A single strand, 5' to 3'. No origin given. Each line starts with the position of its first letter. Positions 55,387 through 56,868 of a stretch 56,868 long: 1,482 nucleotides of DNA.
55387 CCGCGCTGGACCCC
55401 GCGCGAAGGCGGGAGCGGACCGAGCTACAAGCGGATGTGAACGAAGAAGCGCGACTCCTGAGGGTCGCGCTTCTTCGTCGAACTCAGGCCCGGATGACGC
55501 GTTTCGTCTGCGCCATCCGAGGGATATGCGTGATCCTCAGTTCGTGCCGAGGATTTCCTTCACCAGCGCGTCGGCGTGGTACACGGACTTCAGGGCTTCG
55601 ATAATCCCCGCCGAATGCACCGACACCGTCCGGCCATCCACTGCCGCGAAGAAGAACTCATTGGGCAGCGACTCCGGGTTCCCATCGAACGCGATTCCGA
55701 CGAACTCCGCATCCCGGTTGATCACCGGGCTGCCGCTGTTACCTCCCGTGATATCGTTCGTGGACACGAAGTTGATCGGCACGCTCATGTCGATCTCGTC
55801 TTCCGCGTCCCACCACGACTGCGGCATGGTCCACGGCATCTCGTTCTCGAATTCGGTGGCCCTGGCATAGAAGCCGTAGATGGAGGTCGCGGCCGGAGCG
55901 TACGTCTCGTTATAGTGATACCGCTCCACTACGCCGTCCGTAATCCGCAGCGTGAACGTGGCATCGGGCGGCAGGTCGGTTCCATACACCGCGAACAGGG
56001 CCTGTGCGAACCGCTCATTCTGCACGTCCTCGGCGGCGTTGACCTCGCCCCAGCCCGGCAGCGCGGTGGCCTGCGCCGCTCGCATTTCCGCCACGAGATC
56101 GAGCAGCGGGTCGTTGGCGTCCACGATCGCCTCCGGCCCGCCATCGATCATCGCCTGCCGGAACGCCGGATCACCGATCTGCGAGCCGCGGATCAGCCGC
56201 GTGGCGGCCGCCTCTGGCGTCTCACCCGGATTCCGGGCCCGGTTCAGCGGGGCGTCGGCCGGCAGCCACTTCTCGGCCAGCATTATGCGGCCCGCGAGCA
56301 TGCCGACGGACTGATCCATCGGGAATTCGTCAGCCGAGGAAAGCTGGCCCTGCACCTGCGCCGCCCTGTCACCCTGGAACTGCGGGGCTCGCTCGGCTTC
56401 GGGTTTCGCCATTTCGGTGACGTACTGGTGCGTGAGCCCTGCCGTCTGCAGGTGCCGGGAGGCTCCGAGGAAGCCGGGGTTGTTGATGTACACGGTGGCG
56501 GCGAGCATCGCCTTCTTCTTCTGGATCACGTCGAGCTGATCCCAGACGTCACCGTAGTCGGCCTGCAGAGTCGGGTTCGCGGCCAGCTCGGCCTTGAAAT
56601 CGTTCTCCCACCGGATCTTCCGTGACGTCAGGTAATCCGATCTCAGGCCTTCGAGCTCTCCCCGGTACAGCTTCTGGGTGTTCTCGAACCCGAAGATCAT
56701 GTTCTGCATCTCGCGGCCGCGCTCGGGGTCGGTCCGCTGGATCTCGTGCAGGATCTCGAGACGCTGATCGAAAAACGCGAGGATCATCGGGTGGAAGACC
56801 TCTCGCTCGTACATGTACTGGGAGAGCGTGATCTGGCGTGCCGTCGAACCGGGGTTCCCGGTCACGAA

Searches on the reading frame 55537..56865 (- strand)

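Call 54: search_protein_families(library=pfam, proteins=[window:55537-56865:-], max_evalue=0.001)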
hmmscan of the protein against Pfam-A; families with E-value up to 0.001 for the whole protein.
window:55537-56865:- (442 aa): 1 family
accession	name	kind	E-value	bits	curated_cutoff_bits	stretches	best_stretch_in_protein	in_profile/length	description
PF10459.15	Peptidase_S46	-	1.7e-90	305.1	22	1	2-438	246-696/698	Peptidase S46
